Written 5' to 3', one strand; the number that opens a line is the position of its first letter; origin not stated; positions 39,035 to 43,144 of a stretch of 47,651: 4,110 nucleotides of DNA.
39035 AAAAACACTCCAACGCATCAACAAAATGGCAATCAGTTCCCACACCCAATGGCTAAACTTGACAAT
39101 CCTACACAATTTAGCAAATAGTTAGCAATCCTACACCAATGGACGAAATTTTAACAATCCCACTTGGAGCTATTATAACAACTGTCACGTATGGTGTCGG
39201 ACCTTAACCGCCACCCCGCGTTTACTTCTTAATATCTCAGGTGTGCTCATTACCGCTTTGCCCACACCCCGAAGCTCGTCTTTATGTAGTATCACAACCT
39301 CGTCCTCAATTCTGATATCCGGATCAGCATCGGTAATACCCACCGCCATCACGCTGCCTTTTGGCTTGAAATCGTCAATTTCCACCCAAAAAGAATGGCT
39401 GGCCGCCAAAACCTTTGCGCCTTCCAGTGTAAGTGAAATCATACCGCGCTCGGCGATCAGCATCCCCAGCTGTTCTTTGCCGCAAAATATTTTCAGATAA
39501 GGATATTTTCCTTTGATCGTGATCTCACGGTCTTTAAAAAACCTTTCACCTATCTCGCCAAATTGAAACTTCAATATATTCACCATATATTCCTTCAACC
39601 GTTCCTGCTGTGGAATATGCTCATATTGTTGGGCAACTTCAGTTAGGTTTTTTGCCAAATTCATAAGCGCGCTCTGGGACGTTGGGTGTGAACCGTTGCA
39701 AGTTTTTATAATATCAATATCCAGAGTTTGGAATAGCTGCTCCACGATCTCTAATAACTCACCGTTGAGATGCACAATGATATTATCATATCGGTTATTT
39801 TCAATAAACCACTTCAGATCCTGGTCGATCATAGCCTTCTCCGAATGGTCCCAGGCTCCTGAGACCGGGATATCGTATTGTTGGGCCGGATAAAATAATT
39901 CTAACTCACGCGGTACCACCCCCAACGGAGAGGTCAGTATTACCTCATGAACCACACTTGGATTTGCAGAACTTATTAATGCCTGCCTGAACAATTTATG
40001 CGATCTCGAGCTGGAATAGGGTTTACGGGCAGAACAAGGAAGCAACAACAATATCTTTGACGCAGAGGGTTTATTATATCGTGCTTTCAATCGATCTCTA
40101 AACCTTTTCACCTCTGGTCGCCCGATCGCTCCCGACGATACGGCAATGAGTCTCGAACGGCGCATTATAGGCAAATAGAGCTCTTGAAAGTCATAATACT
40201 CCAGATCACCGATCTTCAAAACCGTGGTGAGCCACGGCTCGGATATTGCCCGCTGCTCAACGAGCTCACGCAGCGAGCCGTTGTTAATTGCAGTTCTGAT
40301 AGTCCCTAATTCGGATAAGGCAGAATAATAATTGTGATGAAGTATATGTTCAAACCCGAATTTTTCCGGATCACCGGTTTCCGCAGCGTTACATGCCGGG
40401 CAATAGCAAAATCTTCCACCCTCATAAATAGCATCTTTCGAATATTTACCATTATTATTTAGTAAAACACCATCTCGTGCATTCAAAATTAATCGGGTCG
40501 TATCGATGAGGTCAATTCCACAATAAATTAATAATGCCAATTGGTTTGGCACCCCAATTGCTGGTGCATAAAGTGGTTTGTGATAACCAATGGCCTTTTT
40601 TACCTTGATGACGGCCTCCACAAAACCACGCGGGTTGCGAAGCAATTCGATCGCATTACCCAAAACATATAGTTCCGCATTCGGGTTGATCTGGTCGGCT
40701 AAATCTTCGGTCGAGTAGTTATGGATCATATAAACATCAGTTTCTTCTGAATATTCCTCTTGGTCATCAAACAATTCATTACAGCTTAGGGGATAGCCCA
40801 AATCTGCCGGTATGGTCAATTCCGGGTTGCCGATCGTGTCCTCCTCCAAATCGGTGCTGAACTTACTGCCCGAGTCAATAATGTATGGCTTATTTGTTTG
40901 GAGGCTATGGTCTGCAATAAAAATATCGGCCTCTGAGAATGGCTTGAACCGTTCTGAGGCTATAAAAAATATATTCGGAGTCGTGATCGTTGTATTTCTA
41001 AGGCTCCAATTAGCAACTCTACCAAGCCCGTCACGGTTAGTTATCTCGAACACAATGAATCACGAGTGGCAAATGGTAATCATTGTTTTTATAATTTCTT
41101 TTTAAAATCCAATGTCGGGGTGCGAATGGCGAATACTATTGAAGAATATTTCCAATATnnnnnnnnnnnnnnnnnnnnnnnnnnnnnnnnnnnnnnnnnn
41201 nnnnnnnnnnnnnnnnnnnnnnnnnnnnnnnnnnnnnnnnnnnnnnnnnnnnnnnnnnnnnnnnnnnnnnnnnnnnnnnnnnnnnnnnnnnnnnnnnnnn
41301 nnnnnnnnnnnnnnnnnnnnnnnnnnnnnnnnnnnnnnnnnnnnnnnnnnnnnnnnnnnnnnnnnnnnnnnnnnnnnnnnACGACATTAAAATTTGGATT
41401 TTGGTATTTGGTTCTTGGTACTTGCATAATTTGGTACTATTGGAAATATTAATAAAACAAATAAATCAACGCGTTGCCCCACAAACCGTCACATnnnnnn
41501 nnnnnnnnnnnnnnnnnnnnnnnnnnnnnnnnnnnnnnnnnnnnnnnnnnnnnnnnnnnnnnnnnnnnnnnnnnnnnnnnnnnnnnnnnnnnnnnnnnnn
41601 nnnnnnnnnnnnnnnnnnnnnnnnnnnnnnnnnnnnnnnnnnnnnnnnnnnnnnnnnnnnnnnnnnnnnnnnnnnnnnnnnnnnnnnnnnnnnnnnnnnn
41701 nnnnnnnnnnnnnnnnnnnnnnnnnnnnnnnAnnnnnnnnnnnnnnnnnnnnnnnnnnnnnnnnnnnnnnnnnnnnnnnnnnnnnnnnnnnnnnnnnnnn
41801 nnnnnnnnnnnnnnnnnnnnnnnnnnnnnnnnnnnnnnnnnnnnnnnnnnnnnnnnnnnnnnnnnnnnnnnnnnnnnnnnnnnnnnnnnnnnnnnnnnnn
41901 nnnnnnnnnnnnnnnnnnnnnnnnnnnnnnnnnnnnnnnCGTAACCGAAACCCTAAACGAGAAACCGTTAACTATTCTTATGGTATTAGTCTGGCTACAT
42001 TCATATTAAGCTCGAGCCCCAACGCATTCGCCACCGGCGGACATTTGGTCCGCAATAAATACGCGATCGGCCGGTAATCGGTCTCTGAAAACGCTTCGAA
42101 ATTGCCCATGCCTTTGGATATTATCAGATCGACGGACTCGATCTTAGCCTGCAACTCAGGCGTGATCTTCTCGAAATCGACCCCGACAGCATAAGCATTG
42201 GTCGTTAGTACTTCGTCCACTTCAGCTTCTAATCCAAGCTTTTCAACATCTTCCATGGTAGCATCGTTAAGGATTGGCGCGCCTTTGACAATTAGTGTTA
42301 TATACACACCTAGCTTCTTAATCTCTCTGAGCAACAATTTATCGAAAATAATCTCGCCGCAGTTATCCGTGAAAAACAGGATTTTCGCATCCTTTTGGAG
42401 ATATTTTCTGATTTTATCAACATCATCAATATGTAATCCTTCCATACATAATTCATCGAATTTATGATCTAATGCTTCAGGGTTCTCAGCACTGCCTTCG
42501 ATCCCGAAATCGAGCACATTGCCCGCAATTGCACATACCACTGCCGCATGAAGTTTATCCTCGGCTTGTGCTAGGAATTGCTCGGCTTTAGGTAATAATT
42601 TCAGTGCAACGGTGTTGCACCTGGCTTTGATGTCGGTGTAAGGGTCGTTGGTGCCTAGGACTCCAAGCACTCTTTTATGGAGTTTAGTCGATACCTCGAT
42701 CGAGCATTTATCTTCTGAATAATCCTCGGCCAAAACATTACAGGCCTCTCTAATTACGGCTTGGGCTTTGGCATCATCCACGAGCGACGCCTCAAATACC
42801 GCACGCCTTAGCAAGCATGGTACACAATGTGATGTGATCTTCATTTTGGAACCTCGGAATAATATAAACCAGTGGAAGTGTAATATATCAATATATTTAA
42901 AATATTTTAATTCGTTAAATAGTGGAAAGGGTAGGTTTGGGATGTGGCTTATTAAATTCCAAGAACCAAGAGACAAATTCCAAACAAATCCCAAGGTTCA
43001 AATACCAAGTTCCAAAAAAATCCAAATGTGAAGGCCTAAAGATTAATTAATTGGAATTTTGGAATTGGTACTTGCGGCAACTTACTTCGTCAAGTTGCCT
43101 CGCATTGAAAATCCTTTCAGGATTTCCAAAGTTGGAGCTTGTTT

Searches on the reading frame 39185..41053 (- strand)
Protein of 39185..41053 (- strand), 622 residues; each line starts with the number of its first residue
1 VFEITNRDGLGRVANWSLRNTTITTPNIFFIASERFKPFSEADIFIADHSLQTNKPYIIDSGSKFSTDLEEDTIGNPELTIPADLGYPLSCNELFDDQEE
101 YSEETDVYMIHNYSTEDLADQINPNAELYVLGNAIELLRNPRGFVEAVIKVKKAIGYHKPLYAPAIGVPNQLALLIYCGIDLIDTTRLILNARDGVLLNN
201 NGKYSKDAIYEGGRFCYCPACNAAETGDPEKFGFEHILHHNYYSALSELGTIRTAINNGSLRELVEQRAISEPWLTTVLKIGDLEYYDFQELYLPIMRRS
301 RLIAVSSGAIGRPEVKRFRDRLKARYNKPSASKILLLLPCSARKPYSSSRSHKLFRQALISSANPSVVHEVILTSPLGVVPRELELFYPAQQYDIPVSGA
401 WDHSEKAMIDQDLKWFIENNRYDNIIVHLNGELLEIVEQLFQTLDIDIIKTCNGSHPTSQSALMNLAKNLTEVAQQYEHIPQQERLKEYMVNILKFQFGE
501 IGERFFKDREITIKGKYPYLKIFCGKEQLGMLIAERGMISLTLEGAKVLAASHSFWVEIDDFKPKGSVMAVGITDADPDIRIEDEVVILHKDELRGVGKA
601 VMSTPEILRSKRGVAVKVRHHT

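Call 11: search_protein_families(library=pfam, proteins=[window:39185-41053:-])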
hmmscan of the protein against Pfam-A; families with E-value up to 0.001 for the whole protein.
window:39185-41053:- (622 aa): 4 families
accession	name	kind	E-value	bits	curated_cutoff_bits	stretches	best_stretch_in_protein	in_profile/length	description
PF17884.7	DUF5591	-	1.1e-54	184.8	26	1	315-470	1-150/150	Domain of unknown function (DUF5591)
PF01702.25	TGT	-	1.2e-14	54.6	26.3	1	125-269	196-352/357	Queuine tRNA-ribosyltransferase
PF01472.26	PUA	-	2.1e-13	50.5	24.8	1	566-621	17-73/74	PUA domain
PF14810.12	TGT_C2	-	1.6e-05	25.5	25.3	1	492-552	5-68/72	Patch-forming domain C2 of tRNA-guanine transglycosylase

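Call 46: find_homologous_proteins(query=window:39185-41053:-, max_evalue=1e-100)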
Query window:39185-41053:- (622 aa): 741 proteins with E <= 1e-100 among 8000 candidates; the best 120 are listed.
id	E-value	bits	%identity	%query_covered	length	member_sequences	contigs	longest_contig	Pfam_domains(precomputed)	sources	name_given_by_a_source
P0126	0.0e+0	1421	100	100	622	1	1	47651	PF14810.13,PF01472.27,PF01702.26,PF17884.8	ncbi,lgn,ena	-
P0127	0.0e+0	1100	77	100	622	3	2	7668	PF01472.27,PF01702.26,PF17884.8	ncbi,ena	-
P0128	4.0e-261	886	61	100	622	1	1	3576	PF01472.27,PF01702.26,PF17884.8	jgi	jgi:archaeosine synthase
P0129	3.0e-259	880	60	100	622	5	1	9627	PF01472.27,PF01702.26,PF17884.8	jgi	jgi:archaeosine synthase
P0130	5.2e-259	879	61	100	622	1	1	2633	PF01472.27,PF01702.26,PF17884.8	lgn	-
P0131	1.1e-179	617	50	100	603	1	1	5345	PF14810.13,PF01472.27,PF01702.26,PF17884.8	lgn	-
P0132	6.4e-179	614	49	100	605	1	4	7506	PF01472.27,PF01702.26,PF17884.8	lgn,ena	-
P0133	2.4e-172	593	46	100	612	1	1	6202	PF01472.27,PF01702.26,PF17884.8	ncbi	-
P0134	2.2e-170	586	47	100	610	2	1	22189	PF01472.27,PF01702.26,PF17884.8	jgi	jgi:archaeosine synthase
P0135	2.5e-170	586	46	100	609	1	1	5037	PF14810.13,PF01472.27,PF01702.26,PF17884.8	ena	-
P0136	1.9e-169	583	45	100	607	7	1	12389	PF14810.13,PF01472.27,PF01702.26,PF17884.8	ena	-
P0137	2.1e-169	583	46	100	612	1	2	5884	PF01472.27,PF01702.26,PF17884.8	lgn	-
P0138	1.5e-168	580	46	100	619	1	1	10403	PF14810.13,PF01472.27,PF01702.26,PF17884.8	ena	-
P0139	6.2e-168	578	44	100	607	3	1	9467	PF01472.27,PF01702.26,PF17884.8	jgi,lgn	jgi:archaeosine synthase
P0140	9.0e-168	578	48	100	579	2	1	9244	PF01472.27,PF01702.26,PF17884.8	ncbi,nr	ncbi:MAG: archaeosine synthase subunit alpha [Thermoplasmatales archaeon]|nr:archaeosine synthase su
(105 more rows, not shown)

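Call 47: find_encoding_contigs(protein=P0126, flank=2000, max_places=6)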
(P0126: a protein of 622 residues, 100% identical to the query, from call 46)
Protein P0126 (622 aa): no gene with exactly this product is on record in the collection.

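Call 48: find_encoding_contigs(protein=P0127, flank=10000, max_places=4)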
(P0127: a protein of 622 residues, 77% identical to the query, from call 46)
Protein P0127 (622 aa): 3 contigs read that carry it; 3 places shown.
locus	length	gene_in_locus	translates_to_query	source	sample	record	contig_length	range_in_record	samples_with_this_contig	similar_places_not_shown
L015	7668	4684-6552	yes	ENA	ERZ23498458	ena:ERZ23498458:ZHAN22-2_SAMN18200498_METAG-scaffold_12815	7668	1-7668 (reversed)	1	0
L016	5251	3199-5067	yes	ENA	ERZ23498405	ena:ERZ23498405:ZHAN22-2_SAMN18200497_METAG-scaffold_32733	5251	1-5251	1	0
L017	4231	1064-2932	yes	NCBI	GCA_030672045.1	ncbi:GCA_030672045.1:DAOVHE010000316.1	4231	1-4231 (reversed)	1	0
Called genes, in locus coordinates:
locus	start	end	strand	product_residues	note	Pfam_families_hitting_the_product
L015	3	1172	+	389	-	?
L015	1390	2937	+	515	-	PF00091:Tubulin (weak)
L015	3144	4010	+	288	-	PF01937:ARMT1-like_dom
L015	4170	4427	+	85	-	-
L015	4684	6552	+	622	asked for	PF01702:TGT, PF17884:DUF5591, PF01472:PUA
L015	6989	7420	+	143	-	-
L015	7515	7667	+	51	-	?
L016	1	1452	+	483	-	?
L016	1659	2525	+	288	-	PF01937:ARMT1-like_dom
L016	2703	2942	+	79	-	-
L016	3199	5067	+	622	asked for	PF01702:TGT, PF17884:DUF5591, PF01472:PUA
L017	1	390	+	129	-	?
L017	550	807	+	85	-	-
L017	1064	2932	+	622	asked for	PF01702:TGT, PF17884:DUF5591, PF01472:PUA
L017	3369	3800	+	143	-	-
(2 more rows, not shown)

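Call 59: find_encoding_contigs(protein=P0129, flank=10000, max_places=3)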
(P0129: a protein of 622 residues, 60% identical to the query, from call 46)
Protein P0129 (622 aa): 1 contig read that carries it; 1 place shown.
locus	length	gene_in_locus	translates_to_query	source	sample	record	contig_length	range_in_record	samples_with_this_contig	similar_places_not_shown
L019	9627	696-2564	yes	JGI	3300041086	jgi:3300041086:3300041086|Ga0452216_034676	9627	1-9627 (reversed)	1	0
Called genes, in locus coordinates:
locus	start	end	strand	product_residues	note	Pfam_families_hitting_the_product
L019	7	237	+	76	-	PF01937:ARMT1-like_dom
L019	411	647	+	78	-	-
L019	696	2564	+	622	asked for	PF01702:TGT, PF17884:DUF5591, PF01472:PUA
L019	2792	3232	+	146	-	-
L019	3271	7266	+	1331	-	PF17963:Big_9 (faint), PF00801:PKD, PF18911:PKD_4, PF05568:ASFV_J13L (faint)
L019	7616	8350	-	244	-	-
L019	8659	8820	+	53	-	-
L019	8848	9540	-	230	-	-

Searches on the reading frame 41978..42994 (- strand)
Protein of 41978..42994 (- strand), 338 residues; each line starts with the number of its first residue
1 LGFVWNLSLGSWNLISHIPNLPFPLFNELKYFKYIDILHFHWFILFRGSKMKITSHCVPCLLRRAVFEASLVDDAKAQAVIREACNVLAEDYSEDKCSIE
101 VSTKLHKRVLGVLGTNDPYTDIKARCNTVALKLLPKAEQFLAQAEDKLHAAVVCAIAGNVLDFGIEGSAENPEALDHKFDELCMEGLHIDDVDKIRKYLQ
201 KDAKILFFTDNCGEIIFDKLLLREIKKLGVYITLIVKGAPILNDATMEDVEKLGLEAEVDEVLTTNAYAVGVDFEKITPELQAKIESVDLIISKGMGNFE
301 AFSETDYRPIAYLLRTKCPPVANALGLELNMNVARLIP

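Call 39: search_protein_families(library=pfam, proteins=[window:41978-42994:-])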
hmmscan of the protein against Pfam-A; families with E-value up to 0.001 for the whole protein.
window:41978-42994:- (338 aa): 1 family
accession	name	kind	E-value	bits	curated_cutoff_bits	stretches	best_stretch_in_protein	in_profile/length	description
PF01937.24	ARMT1-like_dom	-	9.2e-66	222.6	25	1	55-329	3-307/311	Damage-control phosphatase ARMT1-like domain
